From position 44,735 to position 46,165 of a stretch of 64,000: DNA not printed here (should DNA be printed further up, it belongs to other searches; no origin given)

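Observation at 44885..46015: Radical SAM/SPASM enzyme translationally coupled (ATGA) to dsrN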

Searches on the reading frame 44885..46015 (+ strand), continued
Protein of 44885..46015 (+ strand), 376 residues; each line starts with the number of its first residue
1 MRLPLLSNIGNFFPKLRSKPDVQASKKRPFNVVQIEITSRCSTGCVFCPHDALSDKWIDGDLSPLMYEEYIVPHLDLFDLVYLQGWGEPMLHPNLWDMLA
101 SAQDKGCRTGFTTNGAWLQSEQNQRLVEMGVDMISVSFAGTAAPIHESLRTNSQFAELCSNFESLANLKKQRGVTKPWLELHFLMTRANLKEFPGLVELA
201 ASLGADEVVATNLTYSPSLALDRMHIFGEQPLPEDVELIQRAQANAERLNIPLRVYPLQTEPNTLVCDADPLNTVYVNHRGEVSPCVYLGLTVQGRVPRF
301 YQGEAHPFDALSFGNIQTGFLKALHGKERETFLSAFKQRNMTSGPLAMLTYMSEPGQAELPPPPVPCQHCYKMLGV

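Call 37: search_protein_families(library=ncbifam, proteins=[L048:6640-9240:+, L048:9221-9883:-, L048:9989-11083:+, L048:11149-12450:-, L014:10001-11068:+, L050:10001-11044:+, L036:10001-11056:+, L011:10001-11089:+, L085:10001-11107:+], max_evalue=0.000001)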
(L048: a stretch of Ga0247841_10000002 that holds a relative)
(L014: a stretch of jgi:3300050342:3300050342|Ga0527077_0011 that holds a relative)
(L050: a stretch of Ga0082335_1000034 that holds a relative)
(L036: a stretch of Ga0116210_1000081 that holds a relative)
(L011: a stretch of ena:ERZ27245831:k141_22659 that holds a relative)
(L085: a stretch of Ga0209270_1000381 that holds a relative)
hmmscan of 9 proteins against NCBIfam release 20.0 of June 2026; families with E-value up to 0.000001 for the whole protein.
L048:6640-9240:+ (866 aa): 12 families
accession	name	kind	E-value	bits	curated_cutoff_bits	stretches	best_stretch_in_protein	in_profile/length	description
TIGR01774.1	PFL2-3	subfamily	1.2e-201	672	678.2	1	107-861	40-786/786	formate C-acetyltransferase/glycerol dehydratase family glycyl radical enzyme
NF043068.1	glycl_HYPD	equivalog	1e-146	490.1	1100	1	109-860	41-783/784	trans-4-hydroxy-L-proline dehydratase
NF048011.1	SfplDhtHpsGDes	equivalog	5.8e-137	458.2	1000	1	107-860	60-820/821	(2S)-3-sulfopropanediol dehydratase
NF048009.1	SfplDhtHpfGKleb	equivalog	1.3e-136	456.9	1000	1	106-858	61-821/824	(2S)-3-sulfopropanediol dehydratase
TIGR04394.1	choline_CutC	equivalog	2.4e-135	453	1050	1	86-858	19-785/789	choline trimethylamine-lyase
NF007437.0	PRK09983.1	equivalog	2.6e-134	449.1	1109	1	106-860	38-764/765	formate C-acetyltransferase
NF033718.1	indole_decarb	equivalog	1.4e-89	301.4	1100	2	227-662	218-646/868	indoleacetate decarboxylase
NF033715.1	glycyl_HPDL_Lrg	equivalog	2.2e-70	237.6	1150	2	229-659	231-678/901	4-hydroxyphenylacetate decarboxylase large subunit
TIGR01255.1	pyr_form_ly_1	equivalog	3.6e-39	134.8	994.2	1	324-860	230-742/744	formate C-acetyltransferase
NF038360.1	rad_fix_GrcA3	exception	4.8e-15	55.4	158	1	795-860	11-76/78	autonomous glycyl radical cofactor GrcA3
NF008341.1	PRK11127.1-1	equivalog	1.3e-09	37.9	145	1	806-860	24-78/80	autonomous glycyl radical cofactor GrcA2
TIGR04365.1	spare_glycyl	equivalog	2.7e-08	34.1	170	1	803-858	67-122/126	autonomous glycyl radical cofactor GrcA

L048:9221-9883:- (220 aa): 1 family
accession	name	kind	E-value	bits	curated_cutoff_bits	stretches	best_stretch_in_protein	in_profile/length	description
NF038143.1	HYxxLL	subfamily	3.8e-49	167.4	50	1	15-208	2-197/197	NF038143 family protein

L048:9989-11083:+ (364 aa): 33 families (the best 25 are shown)
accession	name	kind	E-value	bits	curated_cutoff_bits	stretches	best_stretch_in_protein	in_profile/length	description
TIGR04317.1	W_rSAM_matur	equivalog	4.3e-34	118.2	380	1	6-303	6-302/349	tungsten cofactor oxidoreductase radical SAM maturase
TIGR04311.1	rSAM_Geo_metal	subfamily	4e-30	105.2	400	1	3-223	2-228/423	radical SAM/SPASM family putative metalloenzyme maturase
TIGR04051.1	rSAM_NirJ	equivalog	3.2e-18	65.8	515.45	1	10-183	8-179/354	heme d1 biosynthesis radical SAM protein NirJ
TIGR04545.1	rSAM_ahbD_hemeb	equivalog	5.9e-18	65.4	500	1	6-172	2-167/339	heme b synthase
TIGR04251.1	SCM_rSAM_ScmF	equivalog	5.7e-16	58.8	400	1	38-175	40-177/353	SynChlorMet cassette radical SAM/SPASM protein ScmF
TIGR02668.1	moaA_archaeal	equivalog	3.5e-15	55.8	325.25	1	7-212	13-217/303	GTP 3',8-cyclase MoaA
TIGR02109.1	PQQ_syn_pqqE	equivalog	7.4e-15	54.7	381.35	1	3-178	6-180/358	pyrroloquinoline quinone biosynthesis protein PqqE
TIGR02666.1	moaA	equivalog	2.8e-14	52.9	284.05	1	8-171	14-184/336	GTP 3',8-cyclase MoaA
TIGR04466.1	rSAM_BlsE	equivalog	3.2e-14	53.1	400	1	12-149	11-146/327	cytosylglucuronate decarboxylase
NF001199.0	PRK00164.2-1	equivalog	4.5e-14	52.3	231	1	7-171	15-179/308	GTP 3',8-cyclase MoaA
TIGR04546.1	rSAM_ahbC_deAc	equivalog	6.2e-14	51.6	650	1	8-182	43-215/390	12,18-didecarboxysiroheme deacetylase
TIGR04053.2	TIGR04053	equivalog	1e-13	51.3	395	1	3-172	7-178/366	TIGR04053 family radical SAM/SPASM domain-containing protein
TIGR04340.1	rSAM_ACGX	hypoth_equivalog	3.9e-13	49.3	400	1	51-175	57-177/341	radical SAM/SPASM domain protein, ACGX system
TIGR04303.1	GeoRSP_rSAM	equivalog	9.4e-13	48.4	400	1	3-175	4-172/325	GeoRSP system radical SAM/SPASM protein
TIGR04055.1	rSAM_NirJ2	equivalog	2.5e-12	47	500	1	6-172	2-166/326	putative heme d1 biosynthesis radical SAM protein NirJ2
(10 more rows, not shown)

L048:11149-12450:- (433 aa): 1 family
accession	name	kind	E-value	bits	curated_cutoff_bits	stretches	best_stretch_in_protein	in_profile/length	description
TIGR00698.1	TIGR00698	subfamily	1.9e-21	76.6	232.6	1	84-416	3-327/335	YeiH family putative sulfate export transporter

L014:10001-11068:+ (355 aa): 30 families (the best 25 are shown)
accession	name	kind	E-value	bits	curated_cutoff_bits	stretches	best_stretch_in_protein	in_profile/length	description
TIGR04311.1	rSAM_Geo_metal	subfamily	1.1e-45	156.5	400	2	8-231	5-228/423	radical SAM/SPASM family putative metalloenzyme maturase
TIGR04317.1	W_rSAM_matur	equivalog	3.9e-45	154.5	380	1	7-313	5-303/349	tungsten cofactor oxidoreductase radical SAM maturase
TIGR04545.1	rSAM_ahbD_hemeb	equivalog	9e-20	71.4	500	1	10-178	4-166/339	heme b synthase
TIGR02668.1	moaA_archaeal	equivalog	6.7e-17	61.4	325.25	1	8-267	12-272/303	GTP 3',8-cyclase MoaA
NF050035.1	rSAM_WgK_link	exception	8.6e-16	57.9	650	1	8-180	11-177/367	radical SAM/SPASM peptide maturase WgkB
TIGR02666.1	moaA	equivalog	3.2e-15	55.9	284.05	1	7-143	11-154/336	GTP 3',8-cyclase MoaA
TIGR04051.1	rSAM_NirJ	equivalog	1.6e-14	53.7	515.45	1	12-189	8-178/354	heme d1 biosynthesis radical SAM protein NirJ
NF001199.0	PRK00164.2-1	equivalog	6.5e-14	51.8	231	1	7-203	13-201/308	GTP 3',8-cyclase MoaA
TIGR02109.1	PQQ_syn_pqqE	equivalog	6.7e-14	51.6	381.35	1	8-260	9-257/358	pyrroloquinoline quinone biosynthesis protein PqqE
TIGR04053.2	TIGR04053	equivalog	1.4e-13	50.8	395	1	11-179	13-178/366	TIGR04053 family radical SAM/SPASM domain-containing protein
TIGR04055.1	rSAM_NirJ2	equivalog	2.1e-13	50.5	500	1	12-266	6-260/326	putative heme d1 biosynthesis radical SAM protein NirJ2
TIGR04250.1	SCM_rSAM_ScmE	equivalog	4.4e-13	48.8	400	1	7-147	4-145/358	SynChlorMet cassette radical SAM/SPASM protein ScmE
TIGR04054.1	rSAM_NirJ1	equivalog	5.3e-13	48.4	650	1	10-189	40-212/387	putative heme d1 biosynthesis radical SAM protein NirJ1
TIGR03977.1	rSAM_pair_HxsC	equivalog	1.5e-12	47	267.9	1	10-233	29-250/292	His-Xaa-Ser system radical SAM maturase HxsC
TIGR04133.1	rSAM_w_lipo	hypoth_equivalog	2.9e-12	46.2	425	1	8-264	26-283/350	TIGR04133 family radical SAM/SPASM protein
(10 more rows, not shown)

L050:10001-11044:+ (348 aa): 26 families (the best 25 are shown)
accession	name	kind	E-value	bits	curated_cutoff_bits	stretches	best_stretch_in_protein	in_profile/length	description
TIGR04317.1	W_rSAM_matur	equivalog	4e-48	164.3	380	1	6-309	6-302/349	tungsten cofactor oxidoreductase radical SAM maturase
TIGR04311.1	rSAM_Geo_metal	subfamily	5.2e-48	164.1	400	2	6-186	5-188/423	radical SAM/SPASM family putative metalloenzyme maturase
TIGR04545.1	rSAM_ahbD_hemeb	equivalog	4.2e-19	69.2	500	1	8-178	4-168/339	heme b synthase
TIGR04051.1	rSAM_NirJ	equivalog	1.7e-17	63.4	515.45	1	10-187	8-178/354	heme d1 biosynthesis radical SAM protein NirJ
TIGR04347.1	pseudo_SAM_Halo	equivalog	1.5e-14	54.1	525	1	9-188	43-215/390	TIGR04347 family pseudo-SAM/SPASM protein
TIGR02668.1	moaA_archaeal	equivalog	7.3e-14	51.4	325.25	1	1-135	7-141/303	GTP 3',8-cyclase MoaA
TIGR04546.1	rSAM_ahbC_deAc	equivalog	1e-13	50.9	650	1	9-174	44-202/390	12,18-didecarboxysiroheme deacetylase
TIGR04466.1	rSAM_BlsE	equivalog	1.4e-13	51.1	400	1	8-176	7-166/327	cytosylglucuronate decarboxylase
TIGR02666.1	moaA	equivalog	7.7e-13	48.1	284.05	1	1-139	7-152/336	GTP 3',8-cyclase MoaA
TIGR02109.1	PQQ_syn_pqqE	equivalog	9.8e-13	47.8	381.35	1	7-187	10-184/358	pyrroloquinoline quinone biosynthesis protein PqqE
NF001199.0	PRK00164.2-1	equivalog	3e-12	46.3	231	1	1-135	9-143/308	GTP 3',8-cyclase MoaA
NF033640.1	N_Twi_rSAM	subfamily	4e-12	45.9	170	1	5-178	112-300/398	twitch domain-containing radical SAM protein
TIGR04053.2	TIGR04053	equivalog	5.2e-12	45.7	395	1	8-177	12-178/366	TIGR04053 family radical SAM/SPASM domain-containing protein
TIGR03962.1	mycofact_rSAM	equivalog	1.4e-11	44.2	265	1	8-178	16-179/339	mycofactocin radical SAM maturase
NF045574.1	sacti_mat_StsB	exception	2.6e-11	43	625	1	10-174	102-258/466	StsB family radical SAM/SPASM domain sactipeptide maturase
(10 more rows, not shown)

L036:10001-11056:+ (352 aa): 16 families
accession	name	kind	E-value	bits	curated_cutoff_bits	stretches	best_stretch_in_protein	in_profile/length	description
TIGR04311.1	rSAM_Geo_metal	subfamily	2.6e-42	145.3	400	1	10-233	5-228/423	radical SAM/SPASM family putative metalloenzyme maturase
TIGR04317.1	W_rSAM_matur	equivalog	4.5e-30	104.9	380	1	10-309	6-298/349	tungsten cofactor oxidoreductase radical SAM maturase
TIGR04545.1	rSAM_ahbD_hemeb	equivalog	1.1e-15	58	500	1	13-183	5-168/339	heme b synthase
TIGR02109.1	PQQ_syn_pqqE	equivalog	2.6e-15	56.3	381.35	1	10-191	9-183/358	pyrroloquinoline quinone biosynthesis protein PqqE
TIGR04051.1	rSAM_NirJ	equivalog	1.2e-12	47.5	515.45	1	8-193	2-179/354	heme d1 biosynthesis radical SAM protein NirJ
TIGR04053.2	TIGR04053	equivalog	2.5e-11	43.4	395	1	13-182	13-178/366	TIGR04053 family radical SAM/SPASM domain-containing protein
TIGR04055.1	rSAM_NirJ2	equivalog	2.5e-10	40.4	500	1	15-182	7-166/326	putative heme d1 biosynthesis radical SAM protein NirJ2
TIGR03962.1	mycofact_rSAM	equivalog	1.8e-09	37.3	265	1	10-184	14-180/339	mycofactocin radical SAM maturase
NF045574.1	sacti_mat_StsB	exception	1.1e-08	34.4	625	1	52-144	140-230/466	StsB family radical SAM/SPASM domain sactipeptide maturase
TIGR04251.1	SCM_rSAM_ScmF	equivalog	1.2e-08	34.7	400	1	14-184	10-176/353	SynChlorMet cassette radical SAM/SPASM protein ScmF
TIGR04347.1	pseudo_SAM_Halo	equivalog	1.4e-07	31.1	525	1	5-193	35-215/390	TIGR04347 family pseudo-SAM/SPASM protein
NF038283.1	viperin_w_prok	equivalog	1.4e-07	31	180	1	14-125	8-124/281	viperin family antiviral radical SAM protein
TIGR04546.1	rSAM_ahbC_deAc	equivalog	3.3e-07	29.4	650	1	2-180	33-203/390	12,18-didecarboxysiroheme deacetylase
TIGR04133.1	rSAM_w_lipo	hypoth_equivalog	4e-07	29.3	425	1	10-143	26-161/350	TIGR04133 family radical SAM/SPASM protein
TIGR02666.1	moaA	equivalog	6.9e-07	28.5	284.05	0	9-144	11-152/336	GTP 3',8-cyclase MoaA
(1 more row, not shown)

L011:10001-11089:+ (362 aa): 17 families
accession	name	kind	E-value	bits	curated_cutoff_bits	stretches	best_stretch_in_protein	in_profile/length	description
TIGR04317.1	W_rSAM_matur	equivalog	1e-35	123.5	380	1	23-287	6-263/349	tungsten cofactor oxidoreductase radical SAM maturase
TIGR04311.1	rSAM_Geo_metal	subfamily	3.7e-34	118.5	400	1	23-204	5-188/423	radical SAM/SPASM family putative metalloenzyme maturase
TIGR04051.1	rSAM_NirJ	equivalog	4e-13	49.1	515.45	1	21-198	2-171/354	heme d1 biosynthesis radical SAM protein NirJ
TIGR04251.1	SCM_rSAM_ScmF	equivalog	2.5e-12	46.9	400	1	27-248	10-222/353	SynChlorMet cassette radical SAM/SPASM protein ScmF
TIGR04054.1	rSAM_NirJ1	equivalog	4.4e-12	45.3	650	1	17-163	32-177/387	putative heme d1 biosynthesis radical SAM protein NirJ1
TIGR04545.1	rSAM_ahbD_hemeb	equivalog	5.5e-12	45.8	500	1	25-196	4-168/339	heme b synthase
NF038283.1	viperin_w_prok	equivalog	6.5e-11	41.9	180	1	25-139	6-125/281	viperin family antiviral radical SAM protein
TIGR04546.1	rSAM_ahbC_deAc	equivalog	8.6e-11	41.3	650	1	16-190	34-200/390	12,18-didecarboxysiroheme deacetylase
TIGR02109.1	PQQ_syn_pqqE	equivalog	2.5e-10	39.8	381.35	1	23-199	9-178/358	pyrroloquinoline quinone biosynthesis protein PqqE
TIGR03962.1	mycofact_rSAM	equivalog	1.2e-09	37.9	265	1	23-196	14-179/339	mycofactocin radical SAM maturase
NF033640.1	N_Twi_rSAM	subfamily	6.4e-09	35.4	170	1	18-211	108-315/398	twitch domain-containing radical SAM protein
TIGR04466.1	rSAM_BlsE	equivalog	1.3e-08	34.7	400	1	26-142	8-120/327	cytosylglucuronate decarboxylase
TIGR04055.1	rSAM_NirJ2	equivalog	1.5e-08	34.6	500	1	70-143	48-120/326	putative heme d1 biosynthesis radical SAM protein NirJ2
TIGR02666.1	moaA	equivalog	1.5e-08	34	284.05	1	19-160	8-155/336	GTP 3',8-cyclase MoaA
TIGR04347.1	pseudo_SAM_Halo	equivalog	3.1e-08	33.3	525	1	16-204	33-213/390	TIGR04347 family pseudo-SAM/SPASM protein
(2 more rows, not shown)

L085:10001-11107:+ (369 aa): 32 families (the best 25 are shown)
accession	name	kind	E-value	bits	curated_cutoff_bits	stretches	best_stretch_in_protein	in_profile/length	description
TIGR04317.1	W_rSAM_matur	equivalog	6.9e-53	180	380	1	14-315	7-301/349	tungsten cofactor oxidoreductase radical SAM maturase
TIGR04311.1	rSAM_Geo_metal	subfamily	5e-43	147.7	400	2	13-212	5-207/423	radical SAM/SPASM family putative metalloenzyme maturase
TIGR04545.1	rSAM_ahbD_hemeb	equivalog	2.4e-19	70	500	1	16-182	5-165/339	heme b synthase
TIGR04051.1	rSAM_NirJ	equivalog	1.2e-18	67.3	515.45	1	18-229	9-213/354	heme d1 biosynthesis radical SAM protein NirJ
TIGR02668.1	moaA_archaeal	equivalog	1.8e-18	66.6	325.25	1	8-273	7-273/303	GTP 3',8-cyclase MoaA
TIGR04054.1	rSAM_NirJ1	equivalog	1.9e-18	66.3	650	1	7-225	34-243/387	putative heme d1 biosynthesis radical SAM protein NirJ1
NF001199.0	PRK00164.2-1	equivalog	2.9e-17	62.8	231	1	7-184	8-180/308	GTP 3',8-cyclase MoaA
TIGR02666.1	moaA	equivalog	2.4e-16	59.6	284.05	1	8-185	7-186/336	GTP 3',8-cyclase MoaA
NF050035.1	rSAM_WgK_link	exception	3.6e-16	59.1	650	1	14-250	12-239/367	radical SAM/SPASM peptide maturase WgkB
TIGR04546.1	rSAM_ahbC_deAc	equivalog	6.9e-16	58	650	1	7-197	37-218/390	12,18-didecarboxysiroheme deacetylase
TIGR02109.1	PQQ_syn_pqqE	equivalog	1.3e-15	57.2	381.35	1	11-308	7-284/358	pyrroloquinoline quinone biosynthesis protein PqqE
TIGR04053.2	TIGR04053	equivalog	1.6e-14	54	395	1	6-185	4-179/366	TIGR04053 family radical SAM/SPASM domain-containing protein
TIGR03962.1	mycofact_rSAM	equivalog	4e-14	52.5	265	1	14-183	15-177/339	mycofactocin radical SAM maturase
TIGR04347.1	pseudo_SAM_Halo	equivalog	5.2e-14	52.3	525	1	5-226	34-246/390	TIGR04347 family pseudo-SAM/SPASM protein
TIGR04340.1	rSAM_ACGX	hypoth_equivalog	1.2e-13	51.1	400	1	11-315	3-301/341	radical SAM/SPASM domain protein, ACGX system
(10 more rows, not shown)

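Call 42: predict_structure(alignment_id=A1)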
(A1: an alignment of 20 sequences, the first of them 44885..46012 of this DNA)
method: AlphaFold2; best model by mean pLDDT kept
length: 376 residues; sequences in the alignment: 20
mean_pLDDT: 90.1   pTM: 0.87
mean pLDDT of the five models: 90.1, 88.3, 87.1, 85.7, 85.6
residues with pLDDT >= 90: 314; 70-90: 18; 50-70: 18; < 50: 26
segments of 3 or more residues with pLDDT < 50: 1-24
pLDDT, mean of each block of 10 residues (from residue 1): 35 37 65 98 94 95 98 98 96 98 98 96 98 97 96 97 98 98 97 98 98 95 93 97 98 96 88 97 98 96 95 98 97 91 61 56 92 90
secondary structure, 60 per line:
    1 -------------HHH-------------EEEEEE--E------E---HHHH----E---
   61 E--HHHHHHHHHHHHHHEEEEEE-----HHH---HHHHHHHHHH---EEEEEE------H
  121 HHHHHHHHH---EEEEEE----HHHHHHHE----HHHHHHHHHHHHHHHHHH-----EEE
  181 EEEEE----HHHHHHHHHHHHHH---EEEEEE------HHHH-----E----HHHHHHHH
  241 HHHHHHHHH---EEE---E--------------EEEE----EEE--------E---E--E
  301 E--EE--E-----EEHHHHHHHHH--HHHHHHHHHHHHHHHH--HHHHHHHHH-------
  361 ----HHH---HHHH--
elements in order: E30-35 H49-52 H64-77 E78-83 H95-104 E108-113 H120-129 E133-138 H143-149 H155-172 E178-185 H190-203 E207-212 H219-222 H233-249 E253-255 E274-277 E282-284 H316-324 H327-342 H345-353 H371-374
